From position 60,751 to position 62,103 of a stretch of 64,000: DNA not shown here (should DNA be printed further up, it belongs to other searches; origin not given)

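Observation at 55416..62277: Six-gene coupled operon: PqqD-like chaperone, ATP-grasp ligase, PLP decarboxylase, UT-channel::M23 peptidase, OM barrel, TPR protein. Candidate uncharacterised biosynthesis/processing/export system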

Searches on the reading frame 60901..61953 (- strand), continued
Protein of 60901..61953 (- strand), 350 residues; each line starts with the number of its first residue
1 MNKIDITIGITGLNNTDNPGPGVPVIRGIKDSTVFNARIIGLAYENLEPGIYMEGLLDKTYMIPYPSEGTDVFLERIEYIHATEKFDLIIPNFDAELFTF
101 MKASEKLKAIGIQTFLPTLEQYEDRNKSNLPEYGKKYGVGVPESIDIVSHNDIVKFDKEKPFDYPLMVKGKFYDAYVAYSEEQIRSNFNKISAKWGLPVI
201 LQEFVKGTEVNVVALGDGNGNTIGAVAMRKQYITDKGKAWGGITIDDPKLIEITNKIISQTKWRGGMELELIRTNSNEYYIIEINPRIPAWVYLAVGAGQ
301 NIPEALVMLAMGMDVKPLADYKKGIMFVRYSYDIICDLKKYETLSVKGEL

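Call 75: find_encoding_contigs(protein=P0335, flank=10000, max_places=3)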
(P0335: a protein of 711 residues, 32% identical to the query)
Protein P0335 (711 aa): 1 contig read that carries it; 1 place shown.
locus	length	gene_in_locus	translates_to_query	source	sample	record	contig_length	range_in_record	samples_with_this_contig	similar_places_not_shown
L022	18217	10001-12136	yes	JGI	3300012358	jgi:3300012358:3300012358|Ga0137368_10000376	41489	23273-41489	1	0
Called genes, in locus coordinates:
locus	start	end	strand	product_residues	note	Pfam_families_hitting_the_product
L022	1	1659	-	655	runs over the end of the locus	PF00724:Oxidored_FMN, PF01262:AlaDh_PNT_C (weak), PF00890:FAD_binding_2 (faint), PF01266:DAO (weak), PF03486:HI0933_like (faint), PF07992:Pyr_redox_2, PF12831:FAD_oxidored (weak), PF13450:NAD_binding_8 (weak)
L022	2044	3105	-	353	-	PF13593:SBF_like (weak), PF01758:SBF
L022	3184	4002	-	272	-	PF01135:PCMT (weak), PF05175:MTS (weak), PF01209:Ubie_methyltran, PF13489:Methyltransf_23, PF13847:Methyltransf_31, PF08241:Methyltransf_11, PF08242:Methyltransf_12, PF13649:Methyltransf_25, +2 more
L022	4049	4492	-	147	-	PF00903:Glyoxalase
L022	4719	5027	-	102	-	PF12802:MarR_2 (weak), PF12840:HTH_20, PF01022:HTH_5, PF01978:TrmB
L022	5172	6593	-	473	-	PF00072:Response_reg, PF00158:Sigma54_activat, PF14532:Sigma54_activ_2, PF25601:AAA_lid_14, PF02954:HTH_8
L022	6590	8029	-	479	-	PF00512:HisKA, PF02518:HATPase_c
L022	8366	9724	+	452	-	-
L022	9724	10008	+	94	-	PF05402:PqqD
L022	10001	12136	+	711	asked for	PF15632:ATPgrasp_Ter, PF02655:ATP-grasp_3 (weak), PF15632:ATPgrasp_Ter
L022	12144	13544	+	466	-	PF00278:Orn_DAP_Arg_deC, PF02784:Orn_Arg_deC_N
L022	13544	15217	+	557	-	PF03253:UT, PF02146:SIR2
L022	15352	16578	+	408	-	PF01408:GFO_IDH_MocA, PF02894:GFO_IDH_MocA_C, PF22725:GFO_IDH_MocA_C3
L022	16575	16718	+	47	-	-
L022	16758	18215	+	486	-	?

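Call 76: search_protein_families(library=pfam, proteins=[L018:4980-5852:+, L018:7233-9344:+, L022:8366-9724:+, L022:13544-15217:+, L019:12670-14583:+, L019:4972-5394:+, L019:5391-6794:+, L022:16758-18215:+, L019:9681-10004:+, L022:9724-10008:+], max_evalue=0.01)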
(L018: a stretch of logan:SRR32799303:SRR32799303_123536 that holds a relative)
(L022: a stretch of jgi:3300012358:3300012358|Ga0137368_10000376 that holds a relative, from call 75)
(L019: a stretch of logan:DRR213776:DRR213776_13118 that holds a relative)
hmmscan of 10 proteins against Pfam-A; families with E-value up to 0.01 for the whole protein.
L018:4980-5852:+ (290 aa): 0 families

L018:7233-9344:+ (703 aa): 8 families
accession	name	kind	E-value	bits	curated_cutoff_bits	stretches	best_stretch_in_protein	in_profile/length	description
PF02146.23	SIR2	-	2.1e-39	135.7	24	1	322-497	1-180/180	Sir2 family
PF03253.19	UT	-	2.6e-23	83.1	25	1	8-285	2-288/292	Urea transporter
PF00583.31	Acetyltransf_1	-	1.1e-16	61.5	20.7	1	584-670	31-116/116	Acetyltransferase (GNAT) family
PF13508.13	Acetyltransf_7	-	2.4e-09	37.9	27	1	588-671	4-83/84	Acetyltransferase (GNAT) domain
PF13673.13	Acetyltransf_10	-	0.00033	21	23.6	1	602-671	42-108/128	Acetyltransferase (GNAT) domain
PF08445.16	FR47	-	0.00045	20.6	22.1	1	612-675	20-82/86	FR47-like protein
PF13527.13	Acetyltransf_9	-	0.00053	20.4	25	1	614-671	73-125/127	Acetyltransferase (GNAT) domain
PF13302.13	Acetyltransf_3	-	0.0028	18.8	25.4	1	590-671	58-138/138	Acetyltransferase (GNAT) domain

L022:8366-9724:+ (452 aa): 22 families
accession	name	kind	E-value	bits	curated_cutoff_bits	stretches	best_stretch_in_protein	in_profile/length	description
PF07719.23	TPR_2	-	3.9e-48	158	27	5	98-129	2-33/34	Tetratricopeptide repeat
PF13432.12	TPR_16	-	1.1e-40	138.1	32.7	6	31-94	2-65/65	Tetratricopeptide repeat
PF14559.12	TPR_19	-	2.1e-35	121.3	25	5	142-198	2-58/68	Tetratricopeptide repeat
PF00515.34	TPR_1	-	4.8e-27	93.1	27.8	0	132-164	2-34/34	Tetratricopeptide repeat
PF13428.12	TPR_14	-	3.8e-24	83.2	23.5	2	284-324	2-42/44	Tetratricopeptide repeat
PF13424.12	TPR_12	-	2.8e-23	82.3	30.1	2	169-224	7-70/77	Tetratricopeptide repeat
PF13174.12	TPR_6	-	4.2e-23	80.8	26.3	0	289-315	6-32/33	Tetratricopeptide repeat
PF13414.12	TPR_11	-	3.1e-21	75.2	26.8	1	109-141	6-38/42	TPR repeat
PF13181.12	TPR_8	-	3e-19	67.9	25.7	0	407-436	4-33/34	Tetratricopeptide repeat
PF13431.12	TPR_17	-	1.1e-18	66.3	24.4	0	120-151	2-33/34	Tetratricopeptide repeat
PF23914.1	TPR_CcmH_CycH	-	1.7e-16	60.9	42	1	103-195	56-151/158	Cytochrome c-type biogenesis protein H TPR domain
PF13176.12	TPR_7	-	5.6e-14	51.4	27.9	0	176-199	9-35/36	Tetratricopeptide repeat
PF13374.12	TPR_10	-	1.2e-13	51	27.5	0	60-89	2-31/42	Tetratricopeptide repeat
PF13371.12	TPR_9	-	7.9e-09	35.9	35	1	140-198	4-62/73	Tetratricopeptide repeat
PF07721.20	TPR_4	-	6.4e-08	32.9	27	0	60-85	1-26/26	Tetratricopeptide repeat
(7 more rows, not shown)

L022:13544-15217:+ (557 aa): 3 families
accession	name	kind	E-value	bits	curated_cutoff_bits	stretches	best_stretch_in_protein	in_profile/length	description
PF02146.23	SIR2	-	5.9e-35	121.3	24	1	318-496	1-180/180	Sir2 family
PF03253.19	UT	-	1.8e-24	86.9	25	2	20-145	8-133/292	Urea transporter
PF17283.8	Zn_ribbon_SprT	-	6e-05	23.4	28.1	1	421-458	4-36/38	SprT-like zinc ribbon domain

L019:12670-14583:+ (637 aa): 0 families

L019:4972-5394:+ (140 aa): 0 families

L019:5391-6794:+ (467 aa): 1 family
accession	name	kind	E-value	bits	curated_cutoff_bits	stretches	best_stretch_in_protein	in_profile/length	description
PF03544.19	TonB_C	-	4.5e-06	27.5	24.6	1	401-463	14-77/79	Gram-negative bacterial TonB protein C-terminal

L022:16758-18215:+ (486 aa): 2 families
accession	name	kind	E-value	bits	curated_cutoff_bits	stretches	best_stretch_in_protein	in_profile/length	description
PF02129.25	Peptidase_S15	-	1.3e-43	150.1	23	1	24-311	1-262/262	X-Pro dipeptidyl-peptidase (S15 family)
PF08530.16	PepX_C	-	1.1e-20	75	22.5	1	333-471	2-143/217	X-Pro dipeptidyl-peptidase C-terminal non-catalytic domain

L019:9681-10004:+ (107 aa): 2 families
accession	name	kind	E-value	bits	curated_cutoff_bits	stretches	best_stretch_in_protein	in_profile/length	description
PF05402.18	PqqD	-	7.2e-14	52.3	23.4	1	25-89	3-67/67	Coenzyme PQQ synthesis protein D (PqqD)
PF11248.13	DUF3046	-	6.7e-05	23.6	25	1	35-69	26-61/62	Protein of unknown function (DUF3046)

L022:9724-10008:+ (94 aa): 1 family
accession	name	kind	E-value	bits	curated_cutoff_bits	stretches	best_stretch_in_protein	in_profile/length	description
PF05402.18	PqqD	-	1.2e-10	42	23.4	1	26-89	3-66/67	Coenzyme PQQ synthesis protein D (PqqD)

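Call 82: find_encoding_contigs(protein=P0369, flank=8000, max_places=1)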
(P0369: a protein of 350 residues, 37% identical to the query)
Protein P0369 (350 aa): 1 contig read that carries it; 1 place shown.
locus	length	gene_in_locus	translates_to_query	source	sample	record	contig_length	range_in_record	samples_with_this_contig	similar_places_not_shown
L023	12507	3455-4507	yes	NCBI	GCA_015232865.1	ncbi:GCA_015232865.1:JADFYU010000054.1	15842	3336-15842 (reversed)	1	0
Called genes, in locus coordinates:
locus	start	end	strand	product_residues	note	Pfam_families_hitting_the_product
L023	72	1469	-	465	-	PF18914:DUF5666 (faint)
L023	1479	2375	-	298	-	PF20112:DUF6502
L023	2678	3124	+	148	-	-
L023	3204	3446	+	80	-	PF05402:PqqD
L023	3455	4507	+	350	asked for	PF02786:CPSase_L_D2 (faint), PF02655:ATP-grasp_3 (weak), PF15632:ATPgrasp_Ter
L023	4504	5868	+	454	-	PF00278:Orn_DAP_Arg_deC, PF02784:Orn_Arg_deC_N, PF01168:Ala_racemase_N (weak)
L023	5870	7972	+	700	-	PF03253:UT, PF01551:Peptidase_M23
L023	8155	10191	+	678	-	PF00672:HAMP (weak), PF00015:MCPsignal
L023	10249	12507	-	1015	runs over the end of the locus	PF02743:dCache_1, PF00672:HAMP, PF08448:PAS_4 (weak), PF00512:HisKA, PF02518:HATPase_c, PF00072:Response_reg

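Call 83: find_encoding_contigs(protein=P0341, flank=8000, max_places=1)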
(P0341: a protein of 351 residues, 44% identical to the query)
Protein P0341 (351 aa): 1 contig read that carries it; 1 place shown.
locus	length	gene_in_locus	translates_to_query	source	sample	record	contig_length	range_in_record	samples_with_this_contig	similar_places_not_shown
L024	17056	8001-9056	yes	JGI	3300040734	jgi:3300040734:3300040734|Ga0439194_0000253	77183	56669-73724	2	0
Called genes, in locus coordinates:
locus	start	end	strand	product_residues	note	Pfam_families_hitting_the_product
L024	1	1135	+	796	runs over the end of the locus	PF26696:PTL_trimer, PF05658:YadA_head (faint), PF10106:DUF2345 (faint), PF04790:Sarcoglycan_1 (weak)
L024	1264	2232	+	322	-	PF26696:PTL_trimer, PF05638:T6SS_HCP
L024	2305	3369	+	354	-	PF26696:PTL_trimer, PF05638:T6SS_HCP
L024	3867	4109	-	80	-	-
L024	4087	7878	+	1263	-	-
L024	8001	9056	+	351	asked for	PF15632:ATPgrasp_Ter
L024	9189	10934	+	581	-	PF04551:GcpE, PF26540:GcpE_C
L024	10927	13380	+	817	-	PF21544:PorZ_N_b_propeller, PF07494:Reg_prop (faint)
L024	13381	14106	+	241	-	PF11967:RecO_N, PF02565:RecO_C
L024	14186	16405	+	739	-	PF09586:YfhO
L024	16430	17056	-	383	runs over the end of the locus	PF02481:DNA_processg_A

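Call 84: find_encoding_contigs(protein=P0391, flank=8000, max_places=1)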
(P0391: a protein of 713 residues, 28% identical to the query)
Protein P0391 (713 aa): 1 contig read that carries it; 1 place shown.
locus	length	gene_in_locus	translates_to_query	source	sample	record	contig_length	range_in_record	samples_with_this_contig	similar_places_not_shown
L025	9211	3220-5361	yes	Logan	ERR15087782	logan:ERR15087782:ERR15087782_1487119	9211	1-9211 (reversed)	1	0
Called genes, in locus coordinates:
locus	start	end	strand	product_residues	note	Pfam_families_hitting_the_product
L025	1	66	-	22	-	?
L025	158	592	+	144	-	PF00036:EF-hand_1 (faint), PF13202:EF-hand_5 (faint), PF13405:EF-hand_6 (faint), PF13499:EF-hand_7 (faint)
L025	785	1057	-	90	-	PF01169:GDT1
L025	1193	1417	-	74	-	-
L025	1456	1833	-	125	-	-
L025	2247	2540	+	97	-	PF05402:PqqD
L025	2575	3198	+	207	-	-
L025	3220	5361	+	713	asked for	PF21360:PylC-like_N (faint), PF15632:ATPgrasp_Ter (faint), PF02655:ATP-grasp_3 (weak), PF02786:CPSase_L_D2 (weak)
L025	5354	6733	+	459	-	PF00278:Orn_DAP_Arg_deC, PF02784:Orn_Arg_deC_N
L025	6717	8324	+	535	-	PF03253:UT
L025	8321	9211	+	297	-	?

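Call 85: search_protein_families(library=pfam, proteins=[L025:2575-3198:+, L023:2678-3124:+, L025:6717-8324:+, L025:8321-9208:+, L023:5870-7972:+], max_evalue=0.05)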
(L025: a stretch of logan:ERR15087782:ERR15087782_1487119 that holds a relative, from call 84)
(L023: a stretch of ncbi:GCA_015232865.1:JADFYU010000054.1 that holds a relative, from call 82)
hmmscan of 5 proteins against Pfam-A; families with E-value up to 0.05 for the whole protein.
L025:2575-3198:+ (207 aa): 0 families

L023:2678-3124:+ (148 aa): 0 families

L025:6717-8324:+ (535 aa): 2 families
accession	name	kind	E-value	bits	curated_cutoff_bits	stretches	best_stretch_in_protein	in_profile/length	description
PF03253.19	UT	-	1.1e-16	61.3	25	1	9-138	161-290/292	Urea transporter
PF17627.7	IncE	-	0.046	14.2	27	0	74-131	53-112/132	Inclusion membrane protein E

L025:8321-9208:+ (296 aa): 9 families
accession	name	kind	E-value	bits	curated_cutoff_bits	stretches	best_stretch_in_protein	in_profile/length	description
PF01738.24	DLH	-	3.1e-12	47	21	1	74-260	8-191/217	Dienelactone hydrolase family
PF07859.19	Abhydrolase_3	-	6.2e-11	42.9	25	1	134-204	45-113/210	alpha/beta hydrolase fold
PF00326.27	Peptidase_S9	-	3.1e-09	37.1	22.6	2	138-174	45-81/213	Prolyl oligopeptidase family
PF12740.14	PETase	-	2.2e-08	34.3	28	1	68-224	41-180/263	PET hydrolase-like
PF05448.18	AXE1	-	6.8e-08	32.1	21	1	108-186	130-199/321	Acetyl xylan esterase (AXE1)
PF12146.15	Hydrolase_4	-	1.4e-06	28.2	27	1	83-175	6-94/239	Serine aminopeptidase, S33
PF08840.17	BAAT_C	-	5.5e-06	27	20.9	1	144-171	9-36/210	BAAT / Acyl-CoA thioester hydrolase C terminal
PF20434.5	BD-FAE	-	7.4e-05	22.8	26.8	1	73-178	5-110/215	BD-FAE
PF00561.26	Abhydrolase_1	-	0.017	15.2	25.8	0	82-116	1-35/245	alpha/beta hydrolase fold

L023:5870-7972:+ (700 aa): 2 families
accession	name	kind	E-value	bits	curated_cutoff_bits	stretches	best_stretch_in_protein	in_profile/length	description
PF03253.19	UT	-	1.1e-50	172.9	25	1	9-289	2-289/292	Urea transporter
PF01551.29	Peptidase_M23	-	3.9e-09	37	28.7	1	382-473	14-91/96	Peptidase family M23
